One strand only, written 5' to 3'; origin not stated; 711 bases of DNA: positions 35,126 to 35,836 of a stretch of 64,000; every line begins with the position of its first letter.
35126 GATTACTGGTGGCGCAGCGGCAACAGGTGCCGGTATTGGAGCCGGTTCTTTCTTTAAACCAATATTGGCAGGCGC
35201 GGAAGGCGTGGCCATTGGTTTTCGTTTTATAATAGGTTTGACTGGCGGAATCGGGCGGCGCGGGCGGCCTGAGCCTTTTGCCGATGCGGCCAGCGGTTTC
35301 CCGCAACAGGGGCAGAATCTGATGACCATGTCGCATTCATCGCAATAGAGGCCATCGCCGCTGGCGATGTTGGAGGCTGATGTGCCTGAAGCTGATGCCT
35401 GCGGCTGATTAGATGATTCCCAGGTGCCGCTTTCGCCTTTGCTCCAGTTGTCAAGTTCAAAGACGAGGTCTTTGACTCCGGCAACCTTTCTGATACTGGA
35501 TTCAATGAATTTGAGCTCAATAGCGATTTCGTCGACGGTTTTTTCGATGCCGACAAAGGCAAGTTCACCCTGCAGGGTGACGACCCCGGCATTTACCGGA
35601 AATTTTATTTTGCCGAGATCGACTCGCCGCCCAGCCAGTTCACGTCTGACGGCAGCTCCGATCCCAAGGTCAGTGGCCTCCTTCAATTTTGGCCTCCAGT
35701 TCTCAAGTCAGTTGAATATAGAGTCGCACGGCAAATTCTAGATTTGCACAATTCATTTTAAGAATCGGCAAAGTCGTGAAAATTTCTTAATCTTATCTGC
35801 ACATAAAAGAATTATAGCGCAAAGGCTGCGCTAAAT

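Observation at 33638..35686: Cytoplasmic BON plus zinc-ribbon protein with a 550-aa disordered tail carrying repeated LPPMKP and DPF/NPF-like motifs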

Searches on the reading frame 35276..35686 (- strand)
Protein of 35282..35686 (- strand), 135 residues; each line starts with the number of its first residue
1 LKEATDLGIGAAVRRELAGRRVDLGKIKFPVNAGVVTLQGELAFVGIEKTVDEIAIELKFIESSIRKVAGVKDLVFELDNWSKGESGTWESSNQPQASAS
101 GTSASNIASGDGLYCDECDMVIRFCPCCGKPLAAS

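Call 14: search_solved_structures(query=A2, max_evalue=10, show_alignments=3)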
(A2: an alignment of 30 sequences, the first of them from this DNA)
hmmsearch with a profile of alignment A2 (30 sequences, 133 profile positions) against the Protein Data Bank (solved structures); distinct sequences matched with E-value up to 10: 3.
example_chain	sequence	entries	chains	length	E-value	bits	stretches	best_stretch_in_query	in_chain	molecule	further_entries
6t4h_A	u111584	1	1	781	0.28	14.4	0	32-95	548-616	Protein translocase subunit SecA 2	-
6sxh_A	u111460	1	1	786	0.29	14.4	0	32-95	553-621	Protein translocase subunit SecA 2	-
2aj6_A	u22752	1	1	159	1.6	11.9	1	10-93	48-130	hypothetical protein MW0638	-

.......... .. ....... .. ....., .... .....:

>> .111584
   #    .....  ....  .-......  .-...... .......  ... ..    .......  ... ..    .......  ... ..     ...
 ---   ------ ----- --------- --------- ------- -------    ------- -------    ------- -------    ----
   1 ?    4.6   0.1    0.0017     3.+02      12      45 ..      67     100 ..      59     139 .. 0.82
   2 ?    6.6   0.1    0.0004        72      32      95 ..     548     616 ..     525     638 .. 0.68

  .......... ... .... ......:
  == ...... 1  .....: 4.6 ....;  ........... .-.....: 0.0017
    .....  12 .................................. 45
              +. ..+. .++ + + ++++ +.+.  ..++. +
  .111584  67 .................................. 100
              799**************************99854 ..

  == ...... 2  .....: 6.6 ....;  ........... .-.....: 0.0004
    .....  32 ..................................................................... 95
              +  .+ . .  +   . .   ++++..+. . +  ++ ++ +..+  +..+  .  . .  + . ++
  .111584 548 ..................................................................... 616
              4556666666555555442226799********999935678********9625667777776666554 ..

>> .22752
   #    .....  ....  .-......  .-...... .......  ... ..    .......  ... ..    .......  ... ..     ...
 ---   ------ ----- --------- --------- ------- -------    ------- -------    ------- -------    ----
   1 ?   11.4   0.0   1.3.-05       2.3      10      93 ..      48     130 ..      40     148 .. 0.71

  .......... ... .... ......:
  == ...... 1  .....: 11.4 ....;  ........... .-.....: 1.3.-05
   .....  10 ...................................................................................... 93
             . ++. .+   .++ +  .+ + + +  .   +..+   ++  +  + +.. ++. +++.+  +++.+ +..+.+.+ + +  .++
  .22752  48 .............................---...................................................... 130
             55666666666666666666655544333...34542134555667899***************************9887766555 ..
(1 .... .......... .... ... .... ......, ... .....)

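Call 15: search_protein_families(library=pfam, alignment_id=A2, max_evalue=10)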
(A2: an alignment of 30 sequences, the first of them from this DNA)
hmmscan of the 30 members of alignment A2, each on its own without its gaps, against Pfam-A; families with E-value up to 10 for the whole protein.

A. member 1, seq(137 aa): 2 families
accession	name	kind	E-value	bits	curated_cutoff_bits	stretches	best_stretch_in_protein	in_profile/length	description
PF10235.14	Cript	-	0.074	14.2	25.5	1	102-133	50-81/90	Microtubule-associated protein CRIPT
PF23969.1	DUF7296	-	0.19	12.8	27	1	102-130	33-60/115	Domain of unknown function (DUF7296)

B. families by the number of members that match (of 30 scanned): 27 families (the first 25 are shown)
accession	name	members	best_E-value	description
PF09297.16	Zn_ribbon_NUD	17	0.0032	NADH pyrophosphatase zinc ribbon domain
PF14803.11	Zn_ribbon_Nudix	11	0.19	Nudix N-terminal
PF10235.14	Cript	8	0.0031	Microtubule-associated protein CRIPT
PF04972.22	BON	6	0.017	BON domain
PF13240.11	Zn_Ribbon_1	6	0.034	zinc-ribbon domain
PF00403.32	HMA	2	0.09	Heavy-metal-associated domain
PF23969.1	DUF7296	2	0.18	Domain of unknown function (DUF7296)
PF24458.1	DUF7573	2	0.27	Domain of unknown function (DUF7573)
PF03966.22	Trm112p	2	0.63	Trm112p-like protein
PF13248.11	Zn_ribbon_3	2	1.3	zinc-ribbon domain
PF00723.27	Glyco_hydro_15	1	0.075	Glycosyl hydrolases family 15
PF11152.14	CCB2_CCB4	1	0.11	Cofactor assembly of complex C subunit B, CCB2/CCB4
PF19916.4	VMAP-M0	1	0.12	vWA-MoxR associated protein middle region 0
PF17764.6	PriA_3primeBD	1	0.13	3'DNA-binding domain (3'BD)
PF24612.2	Ig_TgrO1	1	0.14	TgrO1-like, immunoglobulin-like domain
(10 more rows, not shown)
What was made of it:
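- On Zinc ribbon (Zn_Ribbon_1 / DZR type): 17 of 30 orthologues hit Zn_ribbon_NUD (best E 0.0032) and 6 of 30 hit Zn_Ribbon_1, all below their cutoffs (call 15).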

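Call 20: predict_structure(alignment_id=A2)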
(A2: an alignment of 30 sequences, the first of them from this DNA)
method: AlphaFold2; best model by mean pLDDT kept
length: 137 residues; sequences in the alignment: 30
mean_pLDDT: 76.6   pTM: 0.58
mean pLDDT of the five models: 76.6, 75.9, 75.8, 74.1, 73.7
residues with pLDDT >= 90: 54; 70-90: 37; 50-70: 28; < 50: 18
segments of 3 or more residues with pLDDT < 50: 94-109
pLDDT, mean of each block of 10 residues (from residue 1): 76 92 92 92 89 88 91 91 80 51 43 60 66 56
secondary structure, 60 per line:
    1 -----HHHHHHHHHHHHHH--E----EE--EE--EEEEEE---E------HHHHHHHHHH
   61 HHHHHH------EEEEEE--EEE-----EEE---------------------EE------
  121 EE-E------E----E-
elements in order: H6-19 E35-40 H51-66 E73-78 E81-83 E89-91

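Call 26: fold_search(model_id=the predicted structure, library=pdb)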
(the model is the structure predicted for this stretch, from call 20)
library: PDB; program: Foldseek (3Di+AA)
matches with E <= 10: 1036; with E <= 0.001: 0
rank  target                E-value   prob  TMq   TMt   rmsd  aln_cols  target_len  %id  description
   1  3cq1                  1.4e-02  0.99  0.36  0.47   4.7        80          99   16  Structure of the DTDP-4-Keto-L-Rhamnose Reductase related protein (TT1362) from Thermus Thermophilus HB8 (released 2009-04-07)
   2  6v4v                  1.5e-02  1.00  0.37  0.36   3.5        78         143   20  The crystal structure of BonA from Acinetobacter baumannii (released 2021-06-02)
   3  8hhj_A                1.5e-02  0.96  0.32  0.41   4.1        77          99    8  Crystal structure of the MafB2-CTMGI-2B16B6/MafI2MGI-2B16B6 complex (released 2023-11-15)
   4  3cq2_A                1.6e-02  0.99  0.34  0.46   4.7        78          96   17  Structure of the DTDP-4-Keto-L-Rhamnose Reductase related protein (other form) from Thermus Thermophilus HB8 (released 2009-04-07)
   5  4qo6                  1.7e-02  1.00  0.41  0.27   2.6        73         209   12  Structural studies of CdsD, a structural protein of the Type III secretion system (TTSS) of Chlamydia trachomatis (released 2015-06-24)
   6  3cq2_B                2.0e-02  0.99  0.35  0.47   4.6        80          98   16  Structure of the DTDP-4-Keto-L-Rhamnose Reductase related protein (other form) from Thermus Thermophilus HB8 (released 2009-04-07)
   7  8rjx_MODEL_1_A        2.2e-02  1.00  0.39  0.31   4.8        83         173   23  Solution structure of osmoregulator OsmY from E. coli. (released 2024-07-03)
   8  4qq0                  2.3e-02  1.00  0.39  0.28   2.9        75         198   12  CdsD - The structural protein of the Type III secretion system of Chlamydia trachomatis: C-terminal domain (released 2015-07-01)
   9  2cu6_A                2.3e-02  0.99  0.35  0.50   4.7        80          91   16  Crystal Structure Of The dTDP-4-keto-L-rhamnose reductase-related Protein From Thermus Thermophilus HB8 (released 2005-11-25)
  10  7r3b_E                3.2e-02  0.94  0.34  0.15   4.5        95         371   15  S-adenosylmethionine synthetase from Lactobacillus plantarum complexed with AMPPNP, methionine and SAM (released 2022-07-13)
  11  5v93_c                3.4e-02  0.94  0.36  0.26   4.9        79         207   20  Cryo-EM structure of the 70S ribosome from Mycobacterium tuberculosis bound with Capreomycin (released 2017-09-20)
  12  6h9p_C                3.9e-02  0.87  0.32  0.46   4.2        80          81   14  MamM CTD E289D - Manganese form (released 2019-08-14)
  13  6h5m                  4.1e-02  0.72  0.32  0.43   9.6        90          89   17  MamM CTD H264E - Zinc form 1 (released 2019-08-07)
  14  6h5u_A                4.1e-02  0.72  0.31  0.41   9.3        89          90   12  MamM CTD H264E - Zinc form 2 (released 2019-08-07)
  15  7a2d_MODEL_1_A        5.0e-02  0.99  0.38  0.30   3.3        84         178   14  Structure-function analyses of dual-BON domain protein DolP identifies phospholipid binding as a new mechanism (released 2020-12-30)
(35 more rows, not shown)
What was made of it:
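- On BON domain (Pfam PF04972): Foldseek returns BonA, OsmY and DolP with probability 0.99-1.0, but with weak E-values (0.015-0.05) and TM-scores of 0.36-0.41 (call 26).
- The top Foldseek hits include BonA, OsmY, DolP and CdsD (call 26).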

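Call 36: search_protein_representatives(alignment_id=A2)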
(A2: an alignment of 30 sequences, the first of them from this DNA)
Query: 30 sequences, 133 profile positions. Proteins with E-value up to 0.001 (for the whole library): 280; up to 1e-10: 69; up to 1e-30: 37. The best 150 are listed.
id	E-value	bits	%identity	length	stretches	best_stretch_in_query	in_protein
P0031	7.4e-65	233.2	-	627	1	1-132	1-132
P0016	1.2e-64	232.5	-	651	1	1-132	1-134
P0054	1.0e-63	229.4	-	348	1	1-132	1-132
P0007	8.5e-63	226.5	-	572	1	1-132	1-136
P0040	1.8e-62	225.4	-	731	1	1-132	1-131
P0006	2.5e-62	224.9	-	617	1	1-131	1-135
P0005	3.2e-62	224.6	-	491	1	1-132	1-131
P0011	4.1e-62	224.3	-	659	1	1-132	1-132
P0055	9.6e-62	223.1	-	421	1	1-132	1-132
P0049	1.2e-61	222.8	-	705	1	1-132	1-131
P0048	2.0e-61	222.1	-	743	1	1-132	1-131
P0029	2.0e-61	222.0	-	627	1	1-132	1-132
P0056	3.1e-61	221.4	-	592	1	1-131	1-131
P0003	8.3e-61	220.0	-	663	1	1-132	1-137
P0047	8.4e-61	220.0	-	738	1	1-132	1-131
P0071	9.1e-23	96.9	-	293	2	2-105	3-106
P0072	2.1e-18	82.8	-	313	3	2-100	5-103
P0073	6.9e-18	81.1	-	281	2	5-98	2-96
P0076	1.1e-15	74.0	-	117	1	5-102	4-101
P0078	2.3e-15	73.0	-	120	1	4-107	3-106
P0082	6.3e-14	68.3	-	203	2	4-77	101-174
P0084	1.8e-13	66.9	-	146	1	1-110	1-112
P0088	1.3e-12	64.1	-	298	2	1-98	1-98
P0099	4.6e-11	59.1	-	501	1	2-98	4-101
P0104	1.5e-10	57.4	-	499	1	1-97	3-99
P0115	5.7e-10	55.5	-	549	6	79-127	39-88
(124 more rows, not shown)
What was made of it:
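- Closest known: Candidatus Wallbacteria hypothetical and 'zinc ribbon domain-containing' proteins. Same: They are true homologues of the head (E 1e-12 to 1e-23, call 36).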

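Call 37: search_protein_families(library=pfam, proteins=[P0071, P0072, P0073, P0076, P0078, P0082, P0084, P0099, P0104, P0115], max_evalue=0.01)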
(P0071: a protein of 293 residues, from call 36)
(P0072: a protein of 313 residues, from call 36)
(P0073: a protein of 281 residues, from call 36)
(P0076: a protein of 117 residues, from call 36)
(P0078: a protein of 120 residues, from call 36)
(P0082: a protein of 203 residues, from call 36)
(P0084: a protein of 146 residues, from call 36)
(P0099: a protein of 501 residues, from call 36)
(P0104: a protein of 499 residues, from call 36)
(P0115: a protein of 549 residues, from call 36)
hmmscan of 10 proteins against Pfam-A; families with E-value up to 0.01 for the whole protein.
P0071 (293 aa): 1 family
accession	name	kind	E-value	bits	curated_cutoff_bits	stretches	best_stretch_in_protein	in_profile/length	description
PF23228.1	zf_PCFS4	-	0.002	18.2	27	0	84-108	28-52/69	PCFS4 zinc finger domain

P0072 (313 aa): 4 families
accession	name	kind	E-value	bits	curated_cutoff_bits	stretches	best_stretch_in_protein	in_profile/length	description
PF12773.13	DZR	-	3.7e-08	33.8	27.3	2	146-196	1-44/45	Double zinc ribbon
PF17032.10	Zn_ribbon_15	-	2e-06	29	28.9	1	144-230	1-73/73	zinc-ribbon family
PF07191.17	Zn_ribbon_6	-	6.2e-06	26.6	25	1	192-235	2-41/67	Double zinc ribbon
PF13240.11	Zn_Ribbon_1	-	0.0018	18.4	25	1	145-167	1-23/23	zinc-ribbon domain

P0073 (281 aa): 0 families

P0076 (117 aa): 0 families

P0078 (120 aa): 0 families

P0082 (203 aa): 3 families
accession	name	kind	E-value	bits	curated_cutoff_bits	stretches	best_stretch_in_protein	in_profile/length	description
PF04972.22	BON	-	0.00084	20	27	0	103-138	2-38/69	BON domain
PF04367.18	DUF502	-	0.005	17.1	23.8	0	55-74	22-41/107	Protein of unknown function (DUF502)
PF22482.2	AsnC_trans_reg_3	-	0.0099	16.4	24.4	0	54-74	59-79/95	PF0864 C-terminal dimeric alpha+beta barrel domain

P0084 (146 aa): 0 families

P0099 (501 aa): 19 families
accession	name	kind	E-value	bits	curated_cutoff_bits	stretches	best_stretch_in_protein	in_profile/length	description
PF13646.12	HEAT_2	-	1.3e-49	166.8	27.7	6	226-310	2-88/88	HEAT repeats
PF02985.28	HEAT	-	5.3e-21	73.1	23.5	0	384-413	1-30/31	HEAT repeat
PF03130.22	HEAT_PBS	-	7.2e-13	48.1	20.9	0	239-264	1-26/27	PBS lyase HEAT-like repeat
PF13513.12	HEAT_EZ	-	1.6e-11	44.8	27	0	222-250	27-55/55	HEAT-like repeat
PF01347.28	Vitellogenin_N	-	5.1e-09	35.7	24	1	238-336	477-584/590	Lipoprotein amino terminal region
PF01602.26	Adaptin_N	-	6.5e-08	32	37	1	257-490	82-309/524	Adaptin N terminal region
PF12755.13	Vac14_Fab1_bd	-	2e-06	28.8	22.1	0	378-422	22-66/97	Vacuolar 14 Fab1-binding region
PF12717.13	Cnd1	-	2.4e-06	28.2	26.4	0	357-412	30-87/162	non-SMC mitotic condensation complex subunit 1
PF21581.3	SCD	-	3.2e-06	27.8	27.5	0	356-380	38-62/75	Stromalin conservative domain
PF18944.7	DUF5691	-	1.2e-05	25.5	27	1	257-321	188-252/491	Family of unknown function (DUF5691)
PF20168.4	PDS5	-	3.8e-05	22.1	27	1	254-410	242-348/1053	Sister chromatid cohesion protein PDS5 protein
PF10363.15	RTP1_C1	-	6.3e-05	23.5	25.9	0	356-414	7-71/112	Required for nuclear transport of RNA pol II C-terminus 1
PF18991.6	DUF5724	-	0.00044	18.9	25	0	229-293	499-563/1214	Family of unknown function (DUF5724)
PF17741.6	DUF5578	-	0.00072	19.5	25.7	0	350-420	190-259/268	Family of unknown function (DUF5578)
PF14666.11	RICTOR_M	-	0.0011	19.2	27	0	250-310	40-101/104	Rapamycin-insensitive companion of mTOR, middle domain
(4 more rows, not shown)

P0104 (499 aa): 13 families
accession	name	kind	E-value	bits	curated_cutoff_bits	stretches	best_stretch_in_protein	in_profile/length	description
PF13646.12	HEAT_2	-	3.7e-34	117.3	27.7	4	196-278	4-88/88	HEAT repeats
PF02985.28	HEAT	-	1.7e-17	62.2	23.5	0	286-311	2-27/31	HEAT repeat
PF13513.12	HEAT_EZ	-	4.9e-10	40.1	27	0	363-407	3-53/55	HEAT-like repeat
PF01347.28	Vitellogenin_N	-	3.5e-07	29.6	24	1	328-409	474-559/590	Lipoprotein amino terminal region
PF00514.29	Arm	-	2.5e-06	27.7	20.6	0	286-308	14-36/41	Armadillo/beta-catenin-like repeat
PF03130.22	HEAT_PBS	-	1.9e-05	25.2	20.9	0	271-295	3-27/27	PBS lyase HEAT-like repeat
PF11838.14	ERAP1_C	-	3.2e-05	23.9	38.2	0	266-335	165-233/318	ERAP1-like C-terminal domain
PF12717.13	Cnd1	-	5.5e-05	23.7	26.4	0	348-412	22-88/162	non-SMC mitotic condensation complex subunit 1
PF21581.3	SCD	-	0.00011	22.8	27.5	0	290-319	36-65/75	Stromalin conservative domain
PF11698.14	V-ATPase_H_C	-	0.00039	21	27.2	0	109-155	66-112/117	V-ATPase subunit H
PF24714.1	TOR1L1_N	-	0.0011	18.8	43.3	0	244-282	202-240/281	TORTIFOLIA1 N-terminal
PF12755.13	Vac14_Fab1_bd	-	0.002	19.1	22.1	0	377-416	22-61/97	Vacuolar 14 Fab1-binding region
PF18379.6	FERM_F1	-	0.005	17.3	26.1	0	136-171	18-53/96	FERM F1 ubiquitin-like domain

P0115 (549 aa): 6 families
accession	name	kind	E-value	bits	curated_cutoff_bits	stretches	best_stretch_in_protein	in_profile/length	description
PF10660.14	MitoNEET_N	-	9.9e-07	29.1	23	0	129-148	16-35/64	Iron-containing outer mitochondrial membrane protein N-terminus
PF17473.7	DUF5426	-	1.9e-06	28.7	26.7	0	77-125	18-65/137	Family of unknown function (DUF5426)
PF03984.19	DUF346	-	8.6e-06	25.9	22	0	35-60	12-37/39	Repeat of unknown function (DUF346)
PF06044.18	DpnI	-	0.00046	20.3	26.7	0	73-108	23-59/183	Dam-replacing family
PF15923.10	DUF4745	-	0.00086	19.7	34.8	0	416-457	1-42/133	Domain of unknown function (DUF4745)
PF09974.14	DUF2209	-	0.0077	17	26.8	0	263-297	11-45/121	Uncharacterized protein conserved in archaea (DUF2209)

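Call 42: find_encoding_contigs(protein=P0072, flank=5000, max_places=2)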
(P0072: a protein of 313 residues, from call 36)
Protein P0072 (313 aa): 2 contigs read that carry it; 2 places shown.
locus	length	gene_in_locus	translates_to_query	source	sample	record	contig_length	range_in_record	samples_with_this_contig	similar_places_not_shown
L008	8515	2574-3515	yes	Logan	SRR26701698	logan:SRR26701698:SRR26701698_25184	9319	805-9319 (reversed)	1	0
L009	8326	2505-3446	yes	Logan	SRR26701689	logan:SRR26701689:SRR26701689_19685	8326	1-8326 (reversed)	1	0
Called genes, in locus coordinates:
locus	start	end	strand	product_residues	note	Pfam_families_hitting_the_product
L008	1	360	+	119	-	?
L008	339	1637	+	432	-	PF01547:SBP_bac_1, PF13416:SBP_bac_8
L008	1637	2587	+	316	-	PF01368:DHH, PF02272:DHHA1 (weak)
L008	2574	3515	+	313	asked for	PF07191:Zn_ribbon_6 (faint), PF12773:DZR (faint), PF17032:Zn_ribbon_15 (faint)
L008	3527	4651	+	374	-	PF01740:STAS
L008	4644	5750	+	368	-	PF04055:Radical_SAM, PF13186:SPASM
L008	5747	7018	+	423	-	PF04055:Radical_SAM, PF13186:SPASM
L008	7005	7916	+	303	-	PF01882:DUF58, PF13519:VWA_2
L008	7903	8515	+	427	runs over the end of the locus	PF07584:BatA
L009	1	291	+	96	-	?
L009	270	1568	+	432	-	PF01547:SBP_bac_1, PF13416:SBP_bac_8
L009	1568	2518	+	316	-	PF01368:DHH, PF02272:DHHA1 (weak)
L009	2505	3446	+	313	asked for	PF07191:Zn_ribbon_6 (faint), PF12773:DZR (faint), PF17032:Zn_ribbon_15 (faint)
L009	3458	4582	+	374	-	PF01740:STAS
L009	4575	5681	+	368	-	PF04055:Radical_SAM, PF13186:SPASM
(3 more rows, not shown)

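Call 43: find_encoding_contigs(protein=P0078, flank=5000, max_places=2)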
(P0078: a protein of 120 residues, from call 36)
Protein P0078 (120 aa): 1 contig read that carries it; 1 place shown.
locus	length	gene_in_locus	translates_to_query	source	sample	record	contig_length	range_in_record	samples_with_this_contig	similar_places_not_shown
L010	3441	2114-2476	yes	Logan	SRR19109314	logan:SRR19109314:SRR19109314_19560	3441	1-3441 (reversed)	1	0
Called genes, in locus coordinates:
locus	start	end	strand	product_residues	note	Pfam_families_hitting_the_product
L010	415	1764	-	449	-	PF01547:SBP_bac_1, PF13416:SBP_bac_8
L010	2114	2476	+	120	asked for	-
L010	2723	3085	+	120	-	-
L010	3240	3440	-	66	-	?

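Call 44: search_protein_families(library=ncbifam, proteins=[window:35282-35686:-, P0072, P0076, P0078, P0084, P0099], max_evalue=0.1)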
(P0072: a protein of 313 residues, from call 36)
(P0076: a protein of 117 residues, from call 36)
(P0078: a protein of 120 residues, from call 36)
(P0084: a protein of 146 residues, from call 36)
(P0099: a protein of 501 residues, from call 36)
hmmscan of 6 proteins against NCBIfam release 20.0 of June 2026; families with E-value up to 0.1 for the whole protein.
window:35282-35686:- (135 aa): 0 families

P0072 (313 aa): 1 family
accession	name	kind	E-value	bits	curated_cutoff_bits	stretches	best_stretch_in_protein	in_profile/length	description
NF011149.0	PRK14559.1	equivalog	0.00063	18.6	374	1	178-290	3-99/642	serine/threonine phosphatase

P0076 (117 aa): 0 families

P0078 (120 aa): 0 families

P0084 (146 aa): 1 family
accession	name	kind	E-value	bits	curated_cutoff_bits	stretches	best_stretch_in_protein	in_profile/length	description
NF040877.1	SE1832_fam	equivalog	0.073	13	45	0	36-70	14-48/51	SE1832 family protein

P0099 (501 aa): 8 families
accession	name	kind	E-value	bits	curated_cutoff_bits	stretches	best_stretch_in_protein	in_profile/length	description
NF045915.1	PhycobilmeDegNblB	equivalog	1.2e-25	90.3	300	2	162-262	100-200/214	phycobilisome degradation protein NblB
NF010374.0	PRK13800.1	equivalog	1.4e-17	63.3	1196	2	123-340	679-894/898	fumarate reductase/succinate dehydrogenase flavoprotein subunit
TIGR02270.1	TIGR02270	subfamily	5.2e-11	42.2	206.8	1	192-355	54-216/410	TIGR02270 family protein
NF007244.0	PRK09687.1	equivalog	4.4e-10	39.3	275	2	145-186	239-280/285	putative lyase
NF058515.1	phyc_lyase_CpcF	equivalog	2.3e-09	37.1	220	1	205-319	12-126/200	C-phycocyanin alpha-cysteine-84 phycocyanobilin lyase subunit CpcF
NF058505.1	phyc_lyase_CpeY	equivalog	6.2e-07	28.3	600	2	267-407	65-202/419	C-phycoerythrin alpha-cysteine-82 phycoerythrobilin lyase CpeY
NF045662.1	DVU0298_fam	equivalog_domain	2.6e-06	27.2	75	0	223-265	145-187/213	DVU0298 family protein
NF058502.1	phyc_lyase_CpcE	equivalog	3e-06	26.9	330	1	212-293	136-218/260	C-phycocyanin alpha-cysteine-84 phycocyanobilin lyase subunit CpcE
